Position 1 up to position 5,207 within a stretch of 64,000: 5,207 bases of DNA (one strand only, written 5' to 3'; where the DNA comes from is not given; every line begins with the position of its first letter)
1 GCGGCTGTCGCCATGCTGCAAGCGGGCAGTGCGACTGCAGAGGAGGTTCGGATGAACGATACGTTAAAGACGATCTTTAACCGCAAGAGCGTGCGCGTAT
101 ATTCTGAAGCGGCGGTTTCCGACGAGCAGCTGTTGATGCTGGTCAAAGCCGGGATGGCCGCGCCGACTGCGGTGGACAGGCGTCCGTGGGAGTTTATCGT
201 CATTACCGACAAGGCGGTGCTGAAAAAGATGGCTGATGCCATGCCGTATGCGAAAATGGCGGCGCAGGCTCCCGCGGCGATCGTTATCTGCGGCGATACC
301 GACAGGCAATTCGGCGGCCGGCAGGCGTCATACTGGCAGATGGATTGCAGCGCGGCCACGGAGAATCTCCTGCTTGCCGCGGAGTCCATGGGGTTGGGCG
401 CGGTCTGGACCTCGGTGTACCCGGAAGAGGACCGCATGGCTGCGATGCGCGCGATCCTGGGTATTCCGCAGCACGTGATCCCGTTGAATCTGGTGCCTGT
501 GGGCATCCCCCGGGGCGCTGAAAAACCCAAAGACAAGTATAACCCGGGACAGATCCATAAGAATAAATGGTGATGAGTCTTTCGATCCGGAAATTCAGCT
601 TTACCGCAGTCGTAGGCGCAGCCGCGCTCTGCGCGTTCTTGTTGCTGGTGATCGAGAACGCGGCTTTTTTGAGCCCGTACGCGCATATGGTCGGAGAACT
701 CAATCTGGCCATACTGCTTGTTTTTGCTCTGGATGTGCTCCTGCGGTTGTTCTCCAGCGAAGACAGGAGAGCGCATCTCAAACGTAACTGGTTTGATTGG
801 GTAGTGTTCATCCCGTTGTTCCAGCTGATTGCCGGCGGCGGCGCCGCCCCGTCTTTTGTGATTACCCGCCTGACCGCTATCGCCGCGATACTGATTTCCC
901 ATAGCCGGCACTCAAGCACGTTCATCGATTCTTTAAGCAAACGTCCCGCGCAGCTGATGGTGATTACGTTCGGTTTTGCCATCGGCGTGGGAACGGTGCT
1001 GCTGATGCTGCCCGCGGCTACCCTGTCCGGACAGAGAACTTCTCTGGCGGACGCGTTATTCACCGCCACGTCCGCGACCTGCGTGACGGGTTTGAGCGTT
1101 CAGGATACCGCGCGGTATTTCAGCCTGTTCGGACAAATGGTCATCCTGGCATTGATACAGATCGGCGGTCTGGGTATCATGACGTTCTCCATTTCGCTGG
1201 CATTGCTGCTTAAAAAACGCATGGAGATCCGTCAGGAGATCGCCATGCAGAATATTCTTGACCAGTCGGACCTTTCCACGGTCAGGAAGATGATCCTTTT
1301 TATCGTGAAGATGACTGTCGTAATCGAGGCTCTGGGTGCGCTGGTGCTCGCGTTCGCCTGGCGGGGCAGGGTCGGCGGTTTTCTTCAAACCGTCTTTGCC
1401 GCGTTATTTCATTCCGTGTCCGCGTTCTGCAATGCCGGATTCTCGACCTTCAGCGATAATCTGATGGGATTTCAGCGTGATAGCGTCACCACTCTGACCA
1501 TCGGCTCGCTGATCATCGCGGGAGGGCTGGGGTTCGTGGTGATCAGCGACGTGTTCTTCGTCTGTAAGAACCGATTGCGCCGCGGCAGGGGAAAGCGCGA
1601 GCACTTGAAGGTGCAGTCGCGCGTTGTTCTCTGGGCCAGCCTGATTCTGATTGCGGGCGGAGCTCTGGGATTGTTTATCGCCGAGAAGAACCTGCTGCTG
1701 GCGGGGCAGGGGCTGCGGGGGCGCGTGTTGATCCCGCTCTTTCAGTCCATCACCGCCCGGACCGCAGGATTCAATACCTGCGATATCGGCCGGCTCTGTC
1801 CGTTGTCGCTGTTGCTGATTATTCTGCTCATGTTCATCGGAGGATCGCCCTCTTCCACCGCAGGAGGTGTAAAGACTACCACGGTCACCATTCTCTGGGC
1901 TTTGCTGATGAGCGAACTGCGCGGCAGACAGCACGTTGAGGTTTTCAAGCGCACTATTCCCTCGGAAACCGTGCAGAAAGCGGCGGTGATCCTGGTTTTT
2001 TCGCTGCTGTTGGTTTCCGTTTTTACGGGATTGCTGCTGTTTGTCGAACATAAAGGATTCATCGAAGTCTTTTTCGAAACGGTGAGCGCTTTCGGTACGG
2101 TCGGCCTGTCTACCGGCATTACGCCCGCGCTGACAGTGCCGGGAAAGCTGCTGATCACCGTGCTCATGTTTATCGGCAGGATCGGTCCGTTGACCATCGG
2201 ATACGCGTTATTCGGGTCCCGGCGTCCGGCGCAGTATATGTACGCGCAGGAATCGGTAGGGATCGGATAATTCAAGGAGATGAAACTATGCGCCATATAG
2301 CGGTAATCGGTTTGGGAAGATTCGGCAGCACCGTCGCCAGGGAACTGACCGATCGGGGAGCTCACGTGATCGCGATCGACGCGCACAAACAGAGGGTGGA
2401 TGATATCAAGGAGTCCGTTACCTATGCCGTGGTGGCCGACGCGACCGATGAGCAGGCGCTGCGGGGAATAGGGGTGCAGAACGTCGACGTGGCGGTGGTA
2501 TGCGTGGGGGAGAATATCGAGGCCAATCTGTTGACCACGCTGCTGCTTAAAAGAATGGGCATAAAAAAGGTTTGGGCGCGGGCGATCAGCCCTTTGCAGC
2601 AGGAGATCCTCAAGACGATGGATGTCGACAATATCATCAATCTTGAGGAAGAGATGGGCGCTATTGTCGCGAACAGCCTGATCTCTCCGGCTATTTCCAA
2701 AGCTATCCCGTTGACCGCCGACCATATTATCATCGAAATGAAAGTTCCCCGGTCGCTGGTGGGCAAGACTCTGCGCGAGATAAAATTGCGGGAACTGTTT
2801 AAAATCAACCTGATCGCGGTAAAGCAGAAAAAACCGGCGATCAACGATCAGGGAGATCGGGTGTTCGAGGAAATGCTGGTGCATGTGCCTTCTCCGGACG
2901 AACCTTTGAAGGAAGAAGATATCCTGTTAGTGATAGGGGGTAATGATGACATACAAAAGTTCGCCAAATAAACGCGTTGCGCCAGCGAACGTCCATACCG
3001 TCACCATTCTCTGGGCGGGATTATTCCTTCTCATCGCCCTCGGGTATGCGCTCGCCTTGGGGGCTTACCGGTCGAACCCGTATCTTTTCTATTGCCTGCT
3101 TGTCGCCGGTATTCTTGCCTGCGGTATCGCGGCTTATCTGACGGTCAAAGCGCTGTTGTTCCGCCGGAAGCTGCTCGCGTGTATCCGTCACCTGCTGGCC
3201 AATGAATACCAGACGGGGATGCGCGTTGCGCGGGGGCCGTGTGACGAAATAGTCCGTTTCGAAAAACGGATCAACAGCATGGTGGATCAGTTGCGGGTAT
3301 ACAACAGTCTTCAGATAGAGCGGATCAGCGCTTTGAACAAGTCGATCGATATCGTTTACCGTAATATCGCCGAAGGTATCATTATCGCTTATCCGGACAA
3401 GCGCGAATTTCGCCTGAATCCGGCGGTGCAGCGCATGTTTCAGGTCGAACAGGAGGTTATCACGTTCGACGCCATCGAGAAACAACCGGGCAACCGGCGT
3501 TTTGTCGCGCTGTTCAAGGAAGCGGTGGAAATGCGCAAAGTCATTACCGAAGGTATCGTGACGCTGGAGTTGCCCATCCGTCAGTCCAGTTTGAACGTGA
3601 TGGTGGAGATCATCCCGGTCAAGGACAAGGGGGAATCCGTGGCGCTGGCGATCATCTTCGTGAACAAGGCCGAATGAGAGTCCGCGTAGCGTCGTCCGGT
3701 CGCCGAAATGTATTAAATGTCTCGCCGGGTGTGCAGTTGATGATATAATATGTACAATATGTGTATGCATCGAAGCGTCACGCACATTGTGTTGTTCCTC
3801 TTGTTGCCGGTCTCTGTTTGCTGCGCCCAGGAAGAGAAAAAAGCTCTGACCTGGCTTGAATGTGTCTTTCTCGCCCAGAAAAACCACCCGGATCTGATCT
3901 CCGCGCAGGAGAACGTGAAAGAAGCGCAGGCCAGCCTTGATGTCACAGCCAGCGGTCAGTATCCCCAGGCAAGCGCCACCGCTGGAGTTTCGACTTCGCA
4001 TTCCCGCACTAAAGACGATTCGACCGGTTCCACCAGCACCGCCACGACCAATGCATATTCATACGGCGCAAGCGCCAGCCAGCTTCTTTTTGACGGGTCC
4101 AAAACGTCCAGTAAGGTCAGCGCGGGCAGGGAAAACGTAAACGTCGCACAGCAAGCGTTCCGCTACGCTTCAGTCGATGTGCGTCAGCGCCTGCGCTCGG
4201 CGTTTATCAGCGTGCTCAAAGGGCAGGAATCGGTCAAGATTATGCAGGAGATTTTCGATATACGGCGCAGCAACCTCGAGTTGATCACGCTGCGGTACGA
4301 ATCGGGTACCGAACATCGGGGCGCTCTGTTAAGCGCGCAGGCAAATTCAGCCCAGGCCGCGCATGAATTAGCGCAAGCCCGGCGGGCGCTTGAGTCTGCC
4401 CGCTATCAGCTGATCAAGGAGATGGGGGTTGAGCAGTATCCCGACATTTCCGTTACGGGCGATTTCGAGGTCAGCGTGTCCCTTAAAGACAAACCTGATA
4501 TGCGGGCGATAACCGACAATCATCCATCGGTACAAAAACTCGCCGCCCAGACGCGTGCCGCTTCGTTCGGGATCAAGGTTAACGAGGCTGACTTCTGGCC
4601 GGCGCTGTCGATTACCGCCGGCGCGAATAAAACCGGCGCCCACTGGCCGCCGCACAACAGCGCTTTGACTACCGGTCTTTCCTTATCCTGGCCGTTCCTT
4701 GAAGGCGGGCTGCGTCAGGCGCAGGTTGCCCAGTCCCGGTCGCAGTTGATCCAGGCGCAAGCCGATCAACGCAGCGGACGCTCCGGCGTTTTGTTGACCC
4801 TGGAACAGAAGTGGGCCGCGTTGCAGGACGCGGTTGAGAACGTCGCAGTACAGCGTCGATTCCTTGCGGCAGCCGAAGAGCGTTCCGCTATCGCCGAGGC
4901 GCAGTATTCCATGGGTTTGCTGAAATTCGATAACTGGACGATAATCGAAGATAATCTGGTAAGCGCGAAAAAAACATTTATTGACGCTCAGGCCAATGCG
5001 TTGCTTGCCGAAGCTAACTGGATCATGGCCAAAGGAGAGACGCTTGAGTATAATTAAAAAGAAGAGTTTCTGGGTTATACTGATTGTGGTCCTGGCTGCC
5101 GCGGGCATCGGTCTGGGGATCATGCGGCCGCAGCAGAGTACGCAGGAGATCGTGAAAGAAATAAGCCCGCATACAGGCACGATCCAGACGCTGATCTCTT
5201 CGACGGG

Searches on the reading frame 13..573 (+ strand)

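Call 33: search_protein_families(library=pfam, max_evalue=0.00001, proteins=[window:13-573:+])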
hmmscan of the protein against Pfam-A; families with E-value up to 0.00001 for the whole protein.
window:13-573:+ (186 aa): 2 families
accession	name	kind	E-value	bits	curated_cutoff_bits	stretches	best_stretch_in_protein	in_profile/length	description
PF00881.29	Nitroreductase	-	3e-26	93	23.5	2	79-164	83-166/167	Nitroreductase family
PF14512.11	TM1586_NiRdase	-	7.2e-08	32.7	27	0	39-72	159-192/215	Putative TM nitroreductase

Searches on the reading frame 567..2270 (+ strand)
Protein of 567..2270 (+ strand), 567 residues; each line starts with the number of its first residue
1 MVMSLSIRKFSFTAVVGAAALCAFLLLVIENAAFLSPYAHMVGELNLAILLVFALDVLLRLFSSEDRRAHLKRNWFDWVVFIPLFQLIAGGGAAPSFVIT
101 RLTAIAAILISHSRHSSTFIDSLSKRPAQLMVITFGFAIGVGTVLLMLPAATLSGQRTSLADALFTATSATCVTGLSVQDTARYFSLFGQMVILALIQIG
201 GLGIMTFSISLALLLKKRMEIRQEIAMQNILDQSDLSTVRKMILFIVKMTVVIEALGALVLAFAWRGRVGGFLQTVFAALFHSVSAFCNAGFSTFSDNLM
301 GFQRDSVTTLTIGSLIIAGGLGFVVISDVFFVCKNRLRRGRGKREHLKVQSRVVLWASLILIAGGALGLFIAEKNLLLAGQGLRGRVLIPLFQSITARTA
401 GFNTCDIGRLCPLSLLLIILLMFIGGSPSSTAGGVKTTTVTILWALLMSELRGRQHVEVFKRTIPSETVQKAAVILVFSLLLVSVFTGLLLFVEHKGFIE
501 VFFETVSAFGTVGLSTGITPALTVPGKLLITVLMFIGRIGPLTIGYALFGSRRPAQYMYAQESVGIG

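Call 33: search_protein_families(library=pfam, max_evalue=0.00001, proteins=[window:567-2270:+])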
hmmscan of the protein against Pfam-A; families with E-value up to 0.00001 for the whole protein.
window:567-2270:+ (567 aa): 1 family
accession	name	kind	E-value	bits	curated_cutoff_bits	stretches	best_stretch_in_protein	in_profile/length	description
PF02386.22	TrkH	-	3.9e-69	233.9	27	1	126-543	34-485/502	Cation transport protein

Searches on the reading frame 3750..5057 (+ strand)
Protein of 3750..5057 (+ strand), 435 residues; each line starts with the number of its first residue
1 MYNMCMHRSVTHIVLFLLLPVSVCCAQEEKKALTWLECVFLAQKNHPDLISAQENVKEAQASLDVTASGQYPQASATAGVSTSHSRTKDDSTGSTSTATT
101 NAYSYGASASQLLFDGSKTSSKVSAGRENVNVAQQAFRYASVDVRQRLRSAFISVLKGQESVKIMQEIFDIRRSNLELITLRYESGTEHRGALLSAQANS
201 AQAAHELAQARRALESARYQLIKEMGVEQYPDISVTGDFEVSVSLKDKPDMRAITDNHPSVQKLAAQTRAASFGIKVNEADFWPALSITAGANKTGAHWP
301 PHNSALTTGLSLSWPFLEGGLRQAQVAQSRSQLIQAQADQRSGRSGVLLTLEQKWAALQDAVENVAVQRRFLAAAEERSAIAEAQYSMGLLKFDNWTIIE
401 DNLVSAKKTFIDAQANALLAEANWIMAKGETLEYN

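Call 33: search_protein_families(library=pfam, max_evalue=0.00001, proteins=[window:3750-5057:+])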
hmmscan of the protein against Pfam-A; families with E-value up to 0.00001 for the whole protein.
window:3750-5057:+ (435 aa): 1 family
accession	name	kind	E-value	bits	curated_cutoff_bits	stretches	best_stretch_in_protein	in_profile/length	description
PF02321.23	OEP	-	6.1e-52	176.6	22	2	256-428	10-186/187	Outer membrane efflux protein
